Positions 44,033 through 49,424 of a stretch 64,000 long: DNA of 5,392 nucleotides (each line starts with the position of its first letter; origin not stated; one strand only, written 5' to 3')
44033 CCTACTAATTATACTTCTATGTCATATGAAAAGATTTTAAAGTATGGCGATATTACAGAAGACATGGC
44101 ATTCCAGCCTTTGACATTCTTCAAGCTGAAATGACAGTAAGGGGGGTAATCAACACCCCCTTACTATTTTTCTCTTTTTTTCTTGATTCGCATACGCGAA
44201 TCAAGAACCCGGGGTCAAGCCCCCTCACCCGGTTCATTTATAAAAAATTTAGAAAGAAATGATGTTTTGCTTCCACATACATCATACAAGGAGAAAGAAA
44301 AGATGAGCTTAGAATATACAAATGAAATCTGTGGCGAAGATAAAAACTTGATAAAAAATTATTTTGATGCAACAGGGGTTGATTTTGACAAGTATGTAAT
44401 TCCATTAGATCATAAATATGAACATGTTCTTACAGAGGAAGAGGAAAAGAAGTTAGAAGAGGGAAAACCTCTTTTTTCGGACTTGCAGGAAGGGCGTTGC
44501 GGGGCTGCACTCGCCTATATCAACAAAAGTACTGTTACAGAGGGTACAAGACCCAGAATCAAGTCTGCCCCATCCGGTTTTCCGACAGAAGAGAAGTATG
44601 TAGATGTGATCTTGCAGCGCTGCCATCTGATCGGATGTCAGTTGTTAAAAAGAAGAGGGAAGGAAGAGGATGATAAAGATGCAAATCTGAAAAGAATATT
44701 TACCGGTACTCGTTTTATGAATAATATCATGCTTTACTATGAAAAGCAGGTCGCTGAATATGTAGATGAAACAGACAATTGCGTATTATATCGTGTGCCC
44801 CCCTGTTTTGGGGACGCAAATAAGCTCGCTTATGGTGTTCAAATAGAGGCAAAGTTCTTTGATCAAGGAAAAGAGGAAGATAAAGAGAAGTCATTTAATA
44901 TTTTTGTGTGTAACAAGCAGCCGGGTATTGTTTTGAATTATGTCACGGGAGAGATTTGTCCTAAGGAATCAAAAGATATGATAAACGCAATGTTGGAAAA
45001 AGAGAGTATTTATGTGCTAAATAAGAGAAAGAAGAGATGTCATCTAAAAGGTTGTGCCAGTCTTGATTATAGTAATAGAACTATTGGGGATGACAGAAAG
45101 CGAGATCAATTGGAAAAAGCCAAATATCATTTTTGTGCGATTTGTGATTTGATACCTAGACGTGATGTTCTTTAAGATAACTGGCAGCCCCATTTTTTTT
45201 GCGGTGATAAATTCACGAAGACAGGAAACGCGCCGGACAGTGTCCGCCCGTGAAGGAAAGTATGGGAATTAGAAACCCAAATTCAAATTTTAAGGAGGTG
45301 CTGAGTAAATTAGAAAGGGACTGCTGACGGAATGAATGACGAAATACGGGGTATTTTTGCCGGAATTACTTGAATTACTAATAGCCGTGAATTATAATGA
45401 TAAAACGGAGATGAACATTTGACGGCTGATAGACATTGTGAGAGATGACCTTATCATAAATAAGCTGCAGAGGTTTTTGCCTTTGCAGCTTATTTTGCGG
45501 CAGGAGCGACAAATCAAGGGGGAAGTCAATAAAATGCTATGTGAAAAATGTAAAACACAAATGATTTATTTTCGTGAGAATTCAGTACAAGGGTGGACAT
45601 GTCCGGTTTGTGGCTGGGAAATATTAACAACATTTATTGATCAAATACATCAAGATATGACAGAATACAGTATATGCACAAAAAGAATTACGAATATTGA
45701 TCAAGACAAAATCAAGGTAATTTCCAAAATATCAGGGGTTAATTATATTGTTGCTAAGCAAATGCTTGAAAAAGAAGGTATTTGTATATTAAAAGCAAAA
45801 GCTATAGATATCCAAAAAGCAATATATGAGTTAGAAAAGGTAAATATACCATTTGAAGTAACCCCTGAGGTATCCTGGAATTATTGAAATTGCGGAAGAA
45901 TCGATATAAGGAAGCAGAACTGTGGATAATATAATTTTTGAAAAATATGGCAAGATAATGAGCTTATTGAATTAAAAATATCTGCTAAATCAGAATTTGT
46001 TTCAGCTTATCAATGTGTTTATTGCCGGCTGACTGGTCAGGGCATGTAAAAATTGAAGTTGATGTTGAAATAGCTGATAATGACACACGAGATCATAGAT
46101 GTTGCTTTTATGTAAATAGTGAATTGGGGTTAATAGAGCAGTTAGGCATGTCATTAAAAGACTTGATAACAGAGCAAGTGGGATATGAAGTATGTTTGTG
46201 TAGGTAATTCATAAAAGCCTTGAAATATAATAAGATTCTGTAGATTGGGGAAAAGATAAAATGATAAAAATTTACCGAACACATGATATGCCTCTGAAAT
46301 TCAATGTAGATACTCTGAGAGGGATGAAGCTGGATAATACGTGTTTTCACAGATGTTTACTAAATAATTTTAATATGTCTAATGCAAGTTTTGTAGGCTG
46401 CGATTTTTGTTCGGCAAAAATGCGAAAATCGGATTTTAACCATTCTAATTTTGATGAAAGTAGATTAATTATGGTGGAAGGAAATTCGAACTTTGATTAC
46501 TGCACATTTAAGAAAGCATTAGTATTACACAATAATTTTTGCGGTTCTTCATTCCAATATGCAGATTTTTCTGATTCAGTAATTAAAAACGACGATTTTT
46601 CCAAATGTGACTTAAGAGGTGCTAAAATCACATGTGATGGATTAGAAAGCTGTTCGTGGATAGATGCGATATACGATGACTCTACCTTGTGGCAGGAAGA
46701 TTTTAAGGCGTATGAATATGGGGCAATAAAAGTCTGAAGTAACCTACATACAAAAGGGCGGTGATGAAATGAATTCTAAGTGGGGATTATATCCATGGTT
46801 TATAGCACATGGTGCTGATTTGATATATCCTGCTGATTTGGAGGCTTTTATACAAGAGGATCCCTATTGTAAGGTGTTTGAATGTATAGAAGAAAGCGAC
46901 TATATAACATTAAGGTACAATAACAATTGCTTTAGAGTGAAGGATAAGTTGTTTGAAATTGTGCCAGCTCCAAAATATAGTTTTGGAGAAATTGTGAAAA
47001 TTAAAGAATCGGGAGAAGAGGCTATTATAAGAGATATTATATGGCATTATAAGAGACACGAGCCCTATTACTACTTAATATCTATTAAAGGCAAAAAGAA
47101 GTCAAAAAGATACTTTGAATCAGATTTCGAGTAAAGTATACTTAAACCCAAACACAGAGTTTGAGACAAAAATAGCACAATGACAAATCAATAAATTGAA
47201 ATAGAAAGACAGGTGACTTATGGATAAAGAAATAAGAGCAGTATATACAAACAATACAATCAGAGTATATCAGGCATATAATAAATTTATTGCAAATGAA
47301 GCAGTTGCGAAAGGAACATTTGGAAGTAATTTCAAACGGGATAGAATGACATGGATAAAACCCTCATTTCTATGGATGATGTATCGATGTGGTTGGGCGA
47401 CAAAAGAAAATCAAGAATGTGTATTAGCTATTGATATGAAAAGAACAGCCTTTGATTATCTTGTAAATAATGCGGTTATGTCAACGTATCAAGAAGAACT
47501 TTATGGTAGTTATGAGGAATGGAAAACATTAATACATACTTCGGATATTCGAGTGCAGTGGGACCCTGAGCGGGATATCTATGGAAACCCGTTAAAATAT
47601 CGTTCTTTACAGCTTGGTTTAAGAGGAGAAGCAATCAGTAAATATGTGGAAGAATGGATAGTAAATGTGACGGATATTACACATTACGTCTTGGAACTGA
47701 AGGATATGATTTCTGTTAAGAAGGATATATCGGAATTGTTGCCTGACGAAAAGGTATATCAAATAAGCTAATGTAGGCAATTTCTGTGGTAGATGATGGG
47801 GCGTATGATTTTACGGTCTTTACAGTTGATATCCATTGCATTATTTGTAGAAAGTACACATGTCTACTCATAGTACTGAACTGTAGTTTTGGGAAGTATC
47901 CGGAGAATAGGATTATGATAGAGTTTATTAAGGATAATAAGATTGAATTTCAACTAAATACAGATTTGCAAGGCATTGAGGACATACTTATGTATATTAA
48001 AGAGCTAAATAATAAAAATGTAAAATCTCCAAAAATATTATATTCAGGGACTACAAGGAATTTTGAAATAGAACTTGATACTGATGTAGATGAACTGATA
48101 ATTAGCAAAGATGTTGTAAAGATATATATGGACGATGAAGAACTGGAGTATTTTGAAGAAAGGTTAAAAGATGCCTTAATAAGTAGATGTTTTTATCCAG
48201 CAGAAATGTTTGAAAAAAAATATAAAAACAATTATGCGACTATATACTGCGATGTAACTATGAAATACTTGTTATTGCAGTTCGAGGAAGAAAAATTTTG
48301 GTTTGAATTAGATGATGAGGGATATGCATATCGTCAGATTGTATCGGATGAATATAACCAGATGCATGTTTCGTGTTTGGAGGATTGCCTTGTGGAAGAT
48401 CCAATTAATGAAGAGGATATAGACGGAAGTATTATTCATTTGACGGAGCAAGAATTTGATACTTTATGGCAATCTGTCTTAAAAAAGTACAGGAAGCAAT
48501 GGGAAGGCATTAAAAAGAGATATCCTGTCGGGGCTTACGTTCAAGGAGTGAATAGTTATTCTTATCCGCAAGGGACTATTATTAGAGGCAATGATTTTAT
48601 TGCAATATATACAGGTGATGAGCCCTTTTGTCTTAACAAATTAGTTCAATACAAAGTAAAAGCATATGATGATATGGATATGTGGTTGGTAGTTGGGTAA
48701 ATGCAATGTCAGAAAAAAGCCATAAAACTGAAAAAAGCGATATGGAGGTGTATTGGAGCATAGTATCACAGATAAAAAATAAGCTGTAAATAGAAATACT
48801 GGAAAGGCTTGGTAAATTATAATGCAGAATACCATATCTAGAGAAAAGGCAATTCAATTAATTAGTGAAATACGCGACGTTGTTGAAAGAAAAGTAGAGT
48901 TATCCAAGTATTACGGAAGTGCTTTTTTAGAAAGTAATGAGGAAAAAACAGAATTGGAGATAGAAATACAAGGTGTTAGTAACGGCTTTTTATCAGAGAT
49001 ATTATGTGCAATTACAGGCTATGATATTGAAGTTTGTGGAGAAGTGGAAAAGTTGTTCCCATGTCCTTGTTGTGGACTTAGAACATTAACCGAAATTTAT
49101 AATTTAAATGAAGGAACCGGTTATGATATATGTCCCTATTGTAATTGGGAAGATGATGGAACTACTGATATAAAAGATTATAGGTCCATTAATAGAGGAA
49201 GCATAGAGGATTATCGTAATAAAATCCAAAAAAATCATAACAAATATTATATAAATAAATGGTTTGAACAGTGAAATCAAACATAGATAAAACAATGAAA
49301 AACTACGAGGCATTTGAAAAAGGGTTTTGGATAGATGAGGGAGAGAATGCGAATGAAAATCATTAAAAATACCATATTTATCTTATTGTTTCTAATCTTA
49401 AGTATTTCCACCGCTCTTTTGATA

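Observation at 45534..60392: About 15-kb co-oriented array of orphan immunity-like genes (putative acquired interbacterial defence locus)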

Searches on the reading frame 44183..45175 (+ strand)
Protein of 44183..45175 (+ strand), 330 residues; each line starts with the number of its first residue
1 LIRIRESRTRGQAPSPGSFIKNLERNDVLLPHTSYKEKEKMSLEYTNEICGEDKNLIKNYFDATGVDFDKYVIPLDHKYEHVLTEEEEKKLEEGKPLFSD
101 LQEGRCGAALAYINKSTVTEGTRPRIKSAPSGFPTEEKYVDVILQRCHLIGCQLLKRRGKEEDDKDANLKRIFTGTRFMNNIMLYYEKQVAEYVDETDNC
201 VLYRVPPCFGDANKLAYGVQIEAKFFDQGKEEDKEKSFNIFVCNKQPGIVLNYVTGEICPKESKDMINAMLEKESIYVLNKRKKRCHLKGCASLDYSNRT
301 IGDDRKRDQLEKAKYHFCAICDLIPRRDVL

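Call 4: search_protein_families(library=pfam, max_evalue=0.01, proteins=[window:44183-45175:+])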
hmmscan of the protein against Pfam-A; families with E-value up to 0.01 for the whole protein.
window:44183-45175:+ (330 aa): 2 families
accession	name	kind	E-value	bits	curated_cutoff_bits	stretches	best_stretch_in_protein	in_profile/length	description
PF13930.12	Endonuclea_NS_2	-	1.7e-05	25.5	27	1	105-224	19-129/132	DNA/RNA non-specific endonuclease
PF05369.18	MtmB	-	0.00075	18.9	25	1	24-143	20-138/450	Monomethylamine methyltransferase MtmB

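Call 7: search_protein_families(library=ncbifam, max_evalue=0.01, proteins=[window:44183-45175:+])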
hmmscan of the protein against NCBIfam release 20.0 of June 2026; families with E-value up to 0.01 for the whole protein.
window:44183-45175:+ (330 aa): 0 families

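Call 55: search_protein_families(library=padloc, alignment_id=A2, max_evalue=0.001)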
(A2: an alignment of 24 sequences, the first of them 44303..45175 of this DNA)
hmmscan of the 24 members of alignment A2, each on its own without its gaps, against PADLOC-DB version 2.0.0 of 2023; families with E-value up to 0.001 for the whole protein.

A. member 1, window:44303-45175:+ (290 aa): 0 families

B. families by the number of members that match (of 24 scanned): 0 families

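Call 56: search_protein_families(library=phrogs, alignment_id=A2, max_evalue=0.001)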
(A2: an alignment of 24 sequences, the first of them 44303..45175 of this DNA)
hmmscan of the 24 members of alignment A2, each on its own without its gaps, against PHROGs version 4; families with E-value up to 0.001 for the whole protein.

A. member 1, window:44303-45175:+ (290 aa): 2 families
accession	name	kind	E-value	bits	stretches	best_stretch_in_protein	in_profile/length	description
phrog_36807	-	unknown function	3.4e-13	50.5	1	58-216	130-278/283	-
phrog_5170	-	unknown function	0.00027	21.2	1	99-232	179-305/331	-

B. families by the number of members that match (of 24 scanned): 6 families
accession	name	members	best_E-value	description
phrog_36807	-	1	3.4e-13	-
phrog_15350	-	1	5.9e-11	-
phrog_923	-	1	4.1e-06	-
phrog_6332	-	1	3.4e-05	-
phrog_12514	-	1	4.1e-05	-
phrog_5170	-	1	0.00027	-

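Call 58: search_solved_structures(query=window:44303-45175:+, max_evalue=1, show_alignments=1)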
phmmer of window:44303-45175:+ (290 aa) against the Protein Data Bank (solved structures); distinct sequences matched with E-value up to 1: 2.
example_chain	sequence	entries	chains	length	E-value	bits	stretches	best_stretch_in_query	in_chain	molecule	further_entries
4qgo_A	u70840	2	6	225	0.0014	21.2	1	139-219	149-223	DNA-entry nuclease (Competence-specific nuclease)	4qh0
3owv_A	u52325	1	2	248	0.0041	19.7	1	144-219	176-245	DNA-entry nuclease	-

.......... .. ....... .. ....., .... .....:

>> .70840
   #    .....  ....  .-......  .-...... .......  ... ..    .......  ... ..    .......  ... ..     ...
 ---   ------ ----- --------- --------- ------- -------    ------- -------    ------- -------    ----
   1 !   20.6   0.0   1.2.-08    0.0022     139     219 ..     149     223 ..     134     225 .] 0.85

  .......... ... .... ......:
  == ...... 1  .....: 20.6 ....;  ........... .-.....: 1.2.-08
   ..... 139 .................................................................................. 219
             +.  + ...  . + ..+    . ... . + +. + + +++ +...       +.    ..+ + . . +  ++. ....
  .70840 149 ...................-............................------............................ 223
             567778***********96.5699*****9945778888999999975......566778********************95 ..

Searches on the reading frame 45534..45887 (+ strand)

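Call 4: search_protein_families(library=pfam, max_evalue=0.01, proteins=[window:45534-45887:+])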
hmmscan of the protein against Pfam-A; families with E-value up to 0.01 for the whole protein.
window:45534-45887:+ (117 aa): 0 families

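Call 7: search_protein_families(library=ncbifam, max_evalue=0.01, proteins=[window:45534-45887:+])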
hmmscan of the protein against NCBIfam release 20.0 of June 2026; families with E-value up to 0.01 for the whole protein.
window:45534-45887:+ (117 aa): 1 family
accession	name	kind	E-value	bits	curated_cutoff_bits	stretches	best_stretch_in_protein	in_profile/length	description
NF041034.1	Rad50_Sulf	equivalog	0.005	14.7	1000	1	9-96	412-501/872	DNA double-strand break repair ATPase Rad50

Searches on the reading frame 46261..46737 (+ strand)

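Call 4: search_protein_families(library=pfam, max_evalue=0.01, proteins=[window:46261-46737:+])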
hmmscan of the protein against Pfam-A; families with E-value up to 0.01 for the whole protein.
window:46261-46737:+ (158 aa): 5 families
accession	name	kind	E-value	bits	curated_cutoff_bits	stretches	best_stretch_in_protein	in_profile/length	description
PF00805.28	Pentapeptide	-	2.1e-11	43.6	20.2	2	38-69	7-38/40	Pentapeptide repeats (8 copies)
PF13599.13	Pentapeptide_4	-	2.3e-09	37.6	38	2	47-122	6-77/78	Pentapeptide repeat region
PF13576.12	Pentapeptide_3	-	5.4e-07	30.2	27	0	73-116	7-47/48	Pentapeptide repeats (9 copies)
PF23894.2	LD_SV2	-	0.00067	20.4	29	1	13-70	31-88/92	SV2A/B/C luminal domain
PF01238.27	PMI_typeI_C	-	0.009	16.5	21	0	113-134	13-34/48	Phosphomannose isomerase type I C-terminal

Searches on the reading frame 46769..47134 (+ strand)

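Call 4: search_protein_families(library=pfam, max_evalue=0.01, proteins=[window:46769-47134:+])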
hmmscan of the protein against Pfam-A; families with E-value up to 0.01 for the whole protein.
window:46769-47134:+ (121 aa): 1 family
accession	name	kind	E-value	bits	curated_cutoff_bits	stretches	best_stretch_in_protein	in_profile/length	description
PF22283.2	DUF6960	-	2.1e-17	64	27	1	4-119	8-128/131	Family of unknown function (DUF6960)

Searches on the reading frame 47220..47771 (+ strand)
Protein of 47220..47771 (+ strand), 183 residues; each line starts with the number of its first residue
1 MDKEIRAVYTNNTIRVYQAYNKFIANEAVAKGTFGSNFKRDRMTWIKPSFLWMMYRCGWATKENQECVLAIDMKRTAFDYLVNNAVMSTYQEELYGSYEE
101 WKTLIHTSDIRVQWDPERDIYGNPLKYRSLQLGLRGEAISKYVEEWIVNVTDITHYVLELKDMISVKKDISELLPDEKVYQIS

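Call 4: search_protein_families(library=pfam, max_evalue=0.01, proteins=[window:47220-47771:+])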
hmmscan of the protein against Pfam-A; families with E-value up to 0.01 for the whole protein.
window:47220-47771:+ (183 aa): 1 family
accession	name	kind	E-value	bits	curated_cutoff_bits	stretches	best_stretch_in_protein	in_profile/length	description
PF14124.11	DUF4291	-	1.4e-71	240.5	27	1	4-180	1-180/180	Domain of unknown function (DUF4291)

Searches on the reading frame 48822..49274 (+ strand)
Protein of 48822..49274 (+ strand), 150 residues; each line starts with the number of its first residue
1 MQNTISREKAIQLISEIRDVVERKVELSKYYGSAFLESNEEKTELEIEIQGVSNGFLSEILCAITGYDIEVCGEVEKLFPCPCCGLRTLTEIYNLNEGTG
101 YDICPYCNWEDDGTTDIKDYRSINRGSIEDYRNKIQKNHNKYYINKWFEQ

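Call 4: search_protein_families(library=pfam, max_evalue=0.01, proteins=[window:48822-49274:+])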
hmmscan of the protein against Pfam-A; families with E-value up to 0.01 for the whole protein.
window:48822-49274:+ (150 aa): 2 families
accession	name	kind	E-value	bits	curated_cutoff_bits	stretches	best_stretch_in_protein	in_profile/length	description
PF14206.11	Cys_rich_CPCC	-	5e-09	36.3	24.5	1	80-130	2-49/75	Cysteine-rich CPCC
PF08273.17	Zn_Ribbon_Prim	-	0.003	18.3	23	1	79-113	4-36/37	Zinc-binding domain of primase-helicase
